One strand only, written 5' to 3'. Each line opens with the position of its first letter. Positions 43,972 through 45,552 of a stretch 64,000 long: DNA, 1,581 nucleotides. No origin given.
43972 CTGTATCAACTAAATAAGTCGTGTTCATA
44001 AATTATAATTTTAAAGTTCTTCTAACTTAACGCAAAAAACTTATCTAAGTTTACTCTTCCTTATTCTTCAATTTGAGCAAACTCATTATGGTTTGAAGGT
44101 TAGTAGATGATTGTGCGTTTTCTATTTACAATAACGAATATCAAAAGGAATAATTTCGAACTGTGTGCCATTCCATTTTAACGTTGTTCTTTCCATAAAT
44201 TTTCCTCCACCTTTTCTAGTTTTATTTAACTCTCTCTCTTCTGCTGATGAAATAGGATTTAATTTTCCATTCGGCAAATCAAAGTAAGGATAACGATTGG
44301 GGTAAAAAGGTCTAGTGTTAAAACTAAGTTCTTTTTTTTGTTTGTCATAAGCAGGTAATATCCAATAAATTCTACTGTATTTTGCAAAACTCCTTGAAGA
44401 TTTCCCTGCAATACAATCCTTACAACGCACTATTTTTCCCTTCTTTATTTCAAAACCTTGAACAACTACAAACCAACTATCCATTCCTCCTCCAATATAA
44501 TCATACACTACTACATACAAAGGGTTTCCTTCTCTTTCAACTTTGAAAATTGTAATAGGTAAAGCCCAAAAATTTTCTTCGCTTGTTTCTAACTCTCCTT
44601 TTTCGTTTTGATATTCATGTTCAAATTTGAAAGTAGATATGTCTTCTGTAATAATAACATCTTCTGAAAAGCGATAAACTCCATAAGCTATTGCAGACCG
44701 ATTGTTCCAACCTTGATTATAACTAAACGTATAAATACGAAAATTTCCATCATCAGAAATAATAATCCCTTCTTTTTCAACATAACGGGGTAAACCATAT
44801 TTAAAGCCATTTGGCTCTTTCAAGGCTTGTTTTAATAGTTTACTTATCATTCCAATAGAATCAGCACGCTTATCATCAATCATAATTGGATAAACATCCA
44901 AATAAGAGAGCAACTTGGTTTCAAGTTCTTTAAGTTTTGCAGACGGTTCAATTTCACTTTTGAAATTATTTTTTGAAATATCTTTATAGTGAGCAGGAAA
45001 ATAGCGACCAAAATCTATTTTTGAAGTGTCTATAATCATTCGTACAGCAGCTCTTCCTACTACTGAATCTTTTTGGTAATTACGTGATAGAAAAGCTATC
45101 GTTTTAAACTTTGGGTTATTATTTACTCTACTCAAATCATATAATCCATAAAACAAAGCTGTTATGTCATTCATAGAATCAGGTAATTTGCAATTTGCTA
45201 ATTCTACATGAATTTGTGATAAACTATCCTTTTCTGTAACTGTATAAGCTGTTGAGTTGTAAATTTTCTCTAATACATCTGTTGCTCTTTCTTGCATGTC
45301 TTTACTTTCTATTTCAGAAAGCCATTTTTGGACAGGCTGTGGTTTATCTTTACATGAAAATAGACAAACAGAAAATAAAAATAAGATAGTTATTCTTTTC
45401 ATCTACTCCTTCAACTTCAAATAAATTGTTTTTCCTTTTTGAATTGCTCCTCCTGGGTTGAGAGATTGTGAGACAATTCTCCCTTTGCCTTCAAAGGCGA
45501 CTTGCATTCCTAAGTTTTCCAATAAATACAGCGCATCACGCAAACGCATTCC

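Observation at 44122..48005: Fragmented division/cell-wall (dcw) cluster: ftsL-ftsI followed by an unknown lipoprotein instead of murE, and ftsZ located elsewhere without ftsA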

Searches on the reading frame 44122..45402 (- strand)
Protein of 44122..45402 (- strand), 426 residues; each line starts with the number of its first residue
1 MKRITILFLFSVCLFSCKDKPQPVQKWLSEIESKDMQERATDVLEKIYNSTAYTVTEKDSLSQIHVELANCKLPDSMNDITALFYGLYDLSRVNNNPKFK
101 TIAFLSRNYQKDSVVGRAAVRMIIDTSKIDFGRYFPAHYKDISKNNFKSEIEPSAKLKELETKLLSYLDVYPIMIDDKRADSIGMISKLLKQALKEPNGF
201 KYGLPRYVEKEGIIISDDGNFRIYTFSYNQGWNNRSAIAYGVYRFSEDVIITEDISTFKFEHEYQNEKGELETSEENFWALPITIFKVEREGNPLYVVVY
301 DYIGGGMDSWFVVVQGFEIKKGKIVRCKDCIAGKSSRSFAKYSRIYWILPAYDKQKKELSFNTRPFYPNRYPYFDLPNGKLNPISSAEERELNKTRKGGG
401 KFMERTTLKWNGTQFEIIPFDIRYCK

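Call 3: search_protein_families(library=pfam, proteins=[window:44122-45402:-], max_evalue=0.01)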
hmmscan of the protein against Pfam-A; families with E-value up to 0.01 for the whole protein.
window:44122-45402:- (426 aa): 0 families

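Call 4: search_protein_families(library=ncbifam, proteins=[window:44122-45402:-], max_evalue=0.01)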
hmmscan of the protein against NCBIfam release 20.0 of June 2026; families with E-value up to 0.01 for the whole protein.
window:44122-45402:- (426 aa): 0 families
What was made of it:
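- Checked: 44122-45402 encodes a 426-aa protein with a lipoprotein signal (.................|K) and no Pfam or NCBIfam match (calls 3, 4).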

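Call 6: find_homologous_proteins(query=window:44122-45402:-)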
Query window:44122-45402:- (426 aa): 7 proteins with E <= 0.001 among 4125 candidates.
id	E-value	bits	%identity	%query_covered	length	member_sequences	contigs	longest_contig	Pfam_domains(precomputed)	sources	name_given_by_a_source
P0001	1.4e-289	978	100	100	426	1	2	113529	-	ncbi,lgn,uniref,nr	ncbi:hypothetical protein [Bernardetia sp.]|uniref:hypothetical protein n=1 Tax=Bernardetia sp. TaxI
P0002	7.9e-251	850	87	100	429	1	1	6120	-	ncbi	-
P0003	2.4e-249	845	85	100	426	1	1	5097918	-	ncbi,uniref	ncbi:hypothetical protein V9L05_05420 [Bernardetia sp. Wsw4-3y2]|uniref:hypothetical protein n=1 Tax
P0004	9.8e-237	804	84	97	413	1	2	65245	-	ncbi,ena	-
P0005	4.9e-140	485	83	59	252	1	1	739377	-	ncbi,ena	-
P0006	3.4e-76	275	39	95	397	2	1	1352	-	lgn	-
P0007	4.6e-75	271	38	96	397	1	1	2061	-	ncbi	-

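Call 7: find_encoding_contigs(protein=P0003, flank=10000, max_places=3)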
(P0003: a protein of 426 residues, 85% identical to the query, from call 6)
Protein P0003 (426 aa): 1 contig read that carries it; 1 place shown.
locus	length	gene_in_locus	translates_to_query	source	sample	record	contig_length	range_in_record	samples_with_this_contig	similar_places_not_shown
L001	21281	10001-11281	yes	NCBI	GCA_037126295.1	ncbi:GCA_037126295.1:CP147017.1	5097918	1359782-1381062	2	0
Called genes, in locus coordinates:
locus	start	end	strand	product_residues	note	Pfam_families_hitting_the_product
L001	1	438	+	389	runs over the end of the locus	PF00278:Orn_DAP_Arg_deC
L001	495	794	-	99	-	-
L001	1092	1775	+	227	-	PF08713:DNA_alkylation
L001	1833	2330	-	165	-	-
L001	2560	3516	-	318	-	-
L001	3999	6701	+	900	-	PF17900:Peptidase_M1_N, PF01433:Peptidase_M1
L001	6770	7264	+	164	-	-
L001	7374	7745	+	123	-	PF19579:FtsL_2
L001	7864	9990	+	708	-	PF03717:PBP_dimer, PF00905:Transpeptidase, PF03793:PASTA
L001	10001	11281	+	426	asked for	-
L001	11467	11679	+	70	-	PF18506:RelB-like (weak)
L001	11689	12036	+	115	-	-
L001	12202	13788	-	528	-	PF00082:Peptidase_S8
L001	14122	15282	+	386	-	PF21338:Top1B_N_bact, PF01028:Topoisom_I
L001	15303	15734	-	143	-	-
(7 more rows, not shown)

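Call 8: find_encoding_contigs(protein=P0007, flank=10000, max_places=3)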
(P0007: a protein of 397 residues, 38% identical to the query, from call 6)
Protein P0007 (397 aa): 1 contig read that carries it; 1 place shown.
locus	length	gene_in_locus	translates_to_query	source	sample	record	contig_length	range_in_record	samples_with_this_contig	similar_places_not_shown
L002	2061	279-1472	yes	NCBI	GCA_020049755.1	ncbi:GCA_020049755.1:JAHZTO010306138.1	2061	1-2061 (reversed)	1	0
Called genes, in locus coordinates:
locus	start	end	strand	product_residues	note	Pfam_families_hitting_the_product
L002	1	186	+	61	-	?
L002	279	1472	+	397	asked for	-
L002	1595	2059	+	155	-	?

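Call 9: find_encoding_contigs(protein=P0004, flank=10000, max_places=3)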
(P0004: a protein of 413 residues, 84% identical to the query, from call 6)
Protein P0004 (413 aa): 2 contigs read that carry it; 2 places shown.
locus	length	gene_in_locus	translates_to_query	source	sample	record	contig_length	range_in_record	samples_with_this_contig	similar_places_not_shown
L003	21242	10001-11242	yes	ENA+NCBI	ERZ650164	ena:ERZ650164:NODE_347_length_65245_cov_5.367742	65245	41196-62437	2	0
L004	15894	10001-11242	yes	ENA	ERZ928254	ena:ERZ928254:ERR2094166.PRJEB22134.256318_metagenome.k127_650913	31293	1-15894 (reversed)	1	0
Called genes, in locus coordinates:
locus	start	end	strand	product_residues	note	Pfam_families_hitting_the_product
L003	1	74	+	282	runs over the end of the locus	PF03099:BPL_LplA_LipB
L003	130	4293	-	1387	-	PF04286:DUF445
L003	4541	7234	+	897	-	PF17900:Peptidase_M1_N, PF01433:Peptidase_M1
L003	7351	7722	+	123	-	PF19579:FtsL_2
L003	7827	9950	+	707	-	PF03717:PBP_dimer, PF00905:Transpeptidase, PF03793:PASTA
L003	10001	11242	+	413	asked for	-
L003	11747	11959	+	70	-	PF18506:RelB-like (faint)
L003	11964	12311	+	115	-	-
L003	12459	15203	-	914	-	PF13620:CarboxypepD_reg (weak)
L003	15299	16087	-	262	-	PF22252:PNGase_F-II_N, PF09697:Porph_ging (faint)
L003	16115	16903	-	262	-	PF22252:PNGase_F-II_N (weak), PF09697:Porph_ging (faint)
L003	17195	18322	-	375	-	PF04443:LuxE (faint)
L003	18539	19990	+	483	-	PF00004:AAA, PF07728:AAA_5 (faint), PF07724:AAA_2, PF00004:AAA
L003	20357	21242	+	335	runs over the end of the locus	PF12127:FloA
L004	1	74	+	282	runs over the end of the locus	PF03099:BPL_LplA_LipB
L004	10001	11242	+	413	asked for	-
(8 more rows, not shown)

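Call 12: find_encoding_contigs(protein=P0006, flank=10000, max_places=3)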
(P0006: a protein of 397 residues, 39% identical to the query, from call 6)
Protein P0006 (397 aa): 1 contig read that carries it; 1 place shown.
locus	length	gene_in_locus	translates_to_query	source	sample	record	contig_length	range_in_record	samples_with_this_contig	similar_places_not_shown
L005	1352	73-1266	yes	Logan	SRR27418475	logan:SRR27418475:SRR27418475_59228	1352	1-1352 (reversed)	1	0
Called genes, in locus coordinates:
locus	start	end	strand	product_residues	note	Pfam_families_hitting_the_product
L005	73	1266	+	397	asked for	-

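Call 44: search_protein_representatives(protein=window:44122-45402:-)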
Query: 426 residues. Proteins with E-value up to 0.001 (for the whole library): 9; up to 1e-10: 9; up to 1e-30: 7. The best 9 are listed.
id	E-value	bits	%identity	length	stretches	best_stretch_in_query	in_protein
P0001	4.4e-290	977.8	100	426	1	1-426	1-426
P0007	1.5e-75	271.1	41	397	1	2-425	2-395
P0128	3.8e-72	259.9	44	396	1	2-425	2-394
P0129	1.7e-50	188.5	40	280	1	4-257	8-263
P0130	2.8e-49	184.5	36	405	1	1-367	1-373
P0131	4.8e-42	160.7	46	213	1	196-425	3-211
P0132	6.3e-38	147.1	33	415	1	19-419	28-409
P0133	1.0e-25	106.9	31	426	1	1-368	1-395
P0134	1.0e-13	67.3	32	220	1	176-368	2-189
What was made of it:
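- Tiny (calls 6, 44).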

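Call 48: find_encoding_contigs(protein=P0132, flank=10000, max_places=2)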
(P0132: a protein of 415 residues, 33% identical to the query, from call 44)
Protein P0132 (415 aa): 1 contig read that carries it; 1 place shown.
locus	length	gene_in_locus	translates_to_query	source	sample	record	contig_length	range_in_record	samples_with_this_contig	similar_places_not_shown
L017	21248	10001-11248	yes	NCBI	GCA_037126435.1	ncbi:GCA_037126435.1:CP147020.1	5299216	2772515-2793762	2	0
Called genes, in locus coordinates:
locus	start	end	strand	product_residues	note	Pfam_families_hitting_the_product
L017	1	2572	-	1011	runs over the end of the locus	PF02629:CoA_binding, PF13380:CoA_binding_2, PF13607:Succ_CoA_lig, PF13549:ATP-grasp_5, PF13302:Acetyltransf_3, PF00583:Acetyltransf_1, PF13508:Acetyltransf_7 (weak)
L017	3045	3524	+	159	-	PF12802:MarR_2, PF13463:HTH_27 (weak), PF01047:MarR, PF13601:HTH_34 (weak)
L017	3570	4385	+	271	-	PF00106:adh_short, PF08659:KR, PF13561:adh_short_C2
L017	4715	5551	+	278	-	PF02591:Zn_ribbon_9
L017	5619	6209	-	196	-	-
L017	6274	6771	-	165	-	PF04542:Sigma70_r2, PF08281:Sigma70_r4_2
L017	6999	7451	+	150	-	-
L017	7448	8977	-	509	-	PF04087:DUF389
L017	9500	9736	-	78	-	-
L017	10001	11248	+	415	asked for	-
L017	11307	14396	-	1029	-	PF14870:PSII_BNR (faint), PF02012:BNR (faint), PF13088:BNR_2 (faint), PF15902:Sortilin-Vps10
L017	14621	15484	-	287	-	PF02673:BacA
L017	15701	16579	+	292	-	PF11138:DUF2911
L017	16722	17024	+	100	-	PF06667:PspB (weak)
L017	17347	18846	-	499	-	PF00580:UvrD-helicase, PF01443:Viral_helicase1 (faint), PF13361:UvrD_C, PF13538:UvrD_C_2 (faint)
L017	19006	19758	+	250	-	PF25283:DUF7873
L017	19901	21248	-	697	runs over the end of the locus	-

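Call 54: predict_structure(alignment_id=A1)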
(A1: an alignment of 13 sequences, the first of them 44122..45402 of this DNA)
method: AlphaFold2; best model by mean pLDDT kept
length: 426 residues; sequences in the alignment: 13
mean_pLDDT: 78.2   pTM: 0.75
mean pLDDT of the five models: 78.2, 77.4, 76.0, 75.9, 75.2
residues with pLDDT >= 90: 133; 70-90: 174; 50-70: 82; < 50: 37
segments of 3 or more residues with pLDDT < 50: 9-16, 134-144, 175-179, 368-378
pLDDT, mean of each block of 10 residues (from residue 1): 52 54 94 87 95 93 90 65 75 79 87 83 71 48 62 94 88 49 87 91 91 88 86 79 85 83 76 74 90 91 71 91 90 89 72 87 66 49 63 59 83 89 57
secondary structure, 60 per line:
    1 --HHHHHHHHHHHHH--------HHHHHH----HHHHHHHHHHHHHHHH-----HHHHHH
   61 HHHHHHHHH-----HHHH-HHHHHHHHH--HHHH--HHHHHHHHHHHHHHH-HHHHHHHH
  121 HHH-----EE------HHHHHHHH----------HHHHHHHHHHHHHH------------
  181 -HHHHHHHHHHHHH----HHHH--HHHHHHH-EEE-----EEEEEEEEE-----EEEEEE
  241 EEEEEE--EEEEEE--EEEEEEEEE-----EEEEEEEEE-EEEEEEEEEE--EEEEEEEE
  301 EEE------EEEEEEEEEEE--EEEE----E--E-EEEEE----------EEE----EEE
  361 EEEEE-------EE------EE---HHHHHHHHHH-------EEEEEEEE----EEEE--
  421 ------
elements in order: H3-15 H24-29 H34-49 H55-69 H75-78 H80-88 H91-94 H97-111 H113-123 H137-144 H155-168 H182-194 H199-202 H205-211 E213-215 E221-229 E235-246 E249-254 E257-265 E271-279 E281-290 E293-303 E310-320 E323-326 E336-340 E351-353 E358-365 H386-395 E403-410 E415-418
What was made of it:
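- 44122..45402 (-): 426-aa accessory lipoprotein of a very small family. Its ATG abuts the ftsI stop codon. AlphaFold model pLDDT 78: helical domain 24-211 plus beta domain 213-420 (call 54).
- Closest known: Envelope lipoproteins that regulate peptidoglycan synthases or division. Same: It is a lipoprotein with a helical domain and a propeller-like beta domain (call 54), encoded next to a PBP gene in some strains.
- A lipoprotein with a helical and a beta domain (call 54) is a plausible format for an envelope regulator.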

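Call 68: fold_search(model_id=the predicted structure, library=pdb)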
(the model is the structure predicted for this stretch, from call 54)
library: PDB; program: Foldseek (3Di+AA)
matches with E <= 10: 389; with E <= 0.001: 0
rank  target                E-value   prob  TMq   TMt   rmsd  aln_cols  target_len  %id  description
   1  5lki_A                2.6e-03  0.47  0.19  0.08  23.0       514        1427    9  Cryo-EM structure of the Tc toxin TcdA1 in its pore state (released 2016-08-31)
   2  6rwa_A                5.7e-03  0.35  0.19  0.05  41.4       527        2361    8  Cryo-EM structure of Photorhabdus luminescens TcdA4 (released 2019-10-23)
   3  9mli_A                1.0e-02  0.28  0.17  0.04  31.6       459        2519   11  Xenorhabdus nematophilus XptA2 RBD C Chimera (released 2025-03-05)
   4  8cq2_A                2.5e-02  0.28  0.21  0.06  30.3       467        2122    7  Photorhabdus luminescens TcdA1 prepore-to-pore intermediate, C16S, C20S, C870S, T1279C mutant (released 2024-03-13)
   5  8cq0_A                3.6e-02  0.28  0.21  0.06  31.6       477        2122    8  Photorhabdus luminescens TcdA1 prepore-to-pore intermediate, K567W K2008W mutant (released 2024-03-13)
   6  7bwb                  5.2e-02  0.51  0.20  0.19  13.6       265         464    9  Bombyx mori GH32 beta-fructofuranosidase BmSUC1 (released 2020-11-04)
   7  8roy_B                5.2e-02  0.11  0.08  0.05  16.7       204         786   11  Structure of the human DDB1-DDA1-DCAF15 E3 ubiquitin ligase bound to compound furan 24 (released 2024-04-03)
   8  4u6d_B                5.4e-02  0.63  0.21  0.23   8.3       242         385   10  Zg3615, a family 117 glycoside hydrolase in complex with beta-3,6-anhydro-L-galactose (released 2015-02-11)
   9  3om5_A                6.0e-02  0.25  0.16  0.15  18.6       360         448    6  Crystal structure of B. megaterium levansucrase mutant N252A (released 2011-03-23)
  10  1uyp_A                6.0e-02  0.23  0.15  0.15  15.2       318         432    9  The three-dimensional structure of beta-fructosidase (invertase) from Thermotoga maritima (released 2004-03-22)
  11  8d81_A                8.3e-02  0.91  0.23  0.13  11.9       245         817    6  Cereblon~DDB1 bound to Pomalidomide (released 2022-07-20)
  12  7bwc_A                8.3e-02  0.41  0.20  0.19  13.6       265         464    9  Bombyx mori GH32 beta-fructofuranosidase BmSUC1 mutant D63A in complex with sucrose (released 2020-11-04)
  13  7pi2_A                8.7e-02  0.57  0.19  0.24  10.9       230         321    9  PfCyRPA bound to monoclonal antibody Cy.003 Fab fragment (released 2022-02-09)
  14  4nox                  8.7e-02  0.23  0.13  0.12  12.4       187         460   12  Structure of the nine-bladed beta-propeller of eIF3b (released 2014-09-17)
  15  3om6_A                9.2e-02  0.23  0.16  0.15  18.5       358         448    7  Crystal structure of B. megaterium levansucrase mutant Y247A (released 2011-03-23)
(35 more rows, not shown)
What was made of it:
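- Tried and rejected: Foldseek against the PDB gave nothing at E of 1e-3 or better (call 68).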

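Call 70: search_protein_families(library=padloc, proteins=[window:44122-45402:-], max_evalue=0.001)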
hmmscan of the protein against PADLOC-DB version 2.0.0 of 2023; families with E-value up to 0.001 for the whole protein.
window:44122-45402:- (426 aa): 0 families

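Call 82: search_solved_structures(query=A1, max_evalue=1)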
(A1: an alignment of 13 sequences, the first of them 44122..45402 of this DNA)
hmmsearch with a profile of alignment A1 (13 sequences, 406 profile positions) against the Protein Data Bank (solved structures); distinct sequences matched with E-value up to 1: 7.
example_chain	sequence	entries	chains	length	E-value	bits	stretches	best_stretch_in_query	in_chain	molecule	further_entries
9cte_A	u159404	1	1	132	0.00019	23.7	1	145-196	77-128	De novo protein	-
7jh6_A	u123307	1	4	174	0.0034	19.5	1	152-209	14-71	Two-domain di-Zn(II) and porphyrin-binding protein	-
5tgw_A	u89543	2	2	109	0.05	15.7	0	163-197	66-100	PS1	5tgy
7jrq_A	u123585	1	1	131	0.052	15.6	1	147-199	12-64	MPP1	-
4jgj_A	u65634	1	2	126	0.37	12.8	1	210-310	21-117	Carcinoembryonic antigen-related cell adhesion molecule 15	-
6l8q_A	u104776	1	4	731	0.55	12.3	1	215-259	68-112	Dipeptidyl peptidase 4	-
6z35_A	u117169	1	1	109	0.77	11.8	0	163-197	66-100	Maquette 2-1ip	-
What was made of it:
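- Tried and rejected: A PDB sequence-profile search hit only designed helical proteins (call 82).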

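Call 83: search_protein_families(library=phrogs, proteins=[window:44122-45402:-], max_evalue=0.01)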
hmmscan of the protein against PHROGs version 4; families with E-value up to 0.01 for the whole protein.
window:44122-45402:- (426 aa): 0 families

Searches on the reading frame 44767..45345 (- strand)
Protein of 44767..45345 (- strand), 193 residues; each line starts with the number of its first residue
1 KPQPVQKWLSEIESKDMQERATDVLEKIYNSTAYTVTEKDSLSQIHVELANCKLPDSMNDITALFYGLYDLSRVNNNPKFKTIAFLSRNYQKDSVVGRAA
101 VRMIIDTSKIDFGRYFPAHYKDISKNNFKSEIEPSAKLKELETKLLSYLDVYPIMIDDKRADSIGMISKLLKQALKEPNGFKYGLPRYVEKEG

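Call 84: predict_structure(alignment_id=A2)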
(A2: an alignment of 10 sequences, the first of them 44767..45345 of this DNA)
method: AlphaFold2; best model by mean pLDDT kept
length: 193 residues; sequences in the alignment: 10
mean_pLDDT: 79.1   pTM: 0.56
mean pLDDT of the five models: 79.1, 76.1, 74.8, 74.8, 73.5
residues with pLDDT >= 90: 68; 70-90: 75; 50-70: 25; < 50: 25
segments of 3 or more residues with pLDDT < 50: 111-126, 154-161
pLDDT, mean of each block of 10 residues (from residue 1): 95 91 97 97 92 70 80 82 90 91 71 43 52 88 83 46 71 89 81 62
secondary structure, 60 per line:
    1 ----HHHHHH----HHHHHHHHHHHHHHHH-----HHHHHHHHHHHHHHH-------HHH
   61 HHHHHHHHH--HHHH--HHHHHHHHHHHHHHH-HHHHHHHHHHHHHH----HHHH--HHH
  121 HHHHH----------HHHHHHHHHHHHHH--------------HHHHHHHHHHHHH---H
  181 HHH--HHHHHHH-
elements in order: H5-10 H15-30 H36-50 H58-69 H72-75 H78-92 H94-107 H112-115 H118-125 H136-149 H164-176 H180-183 H186-192
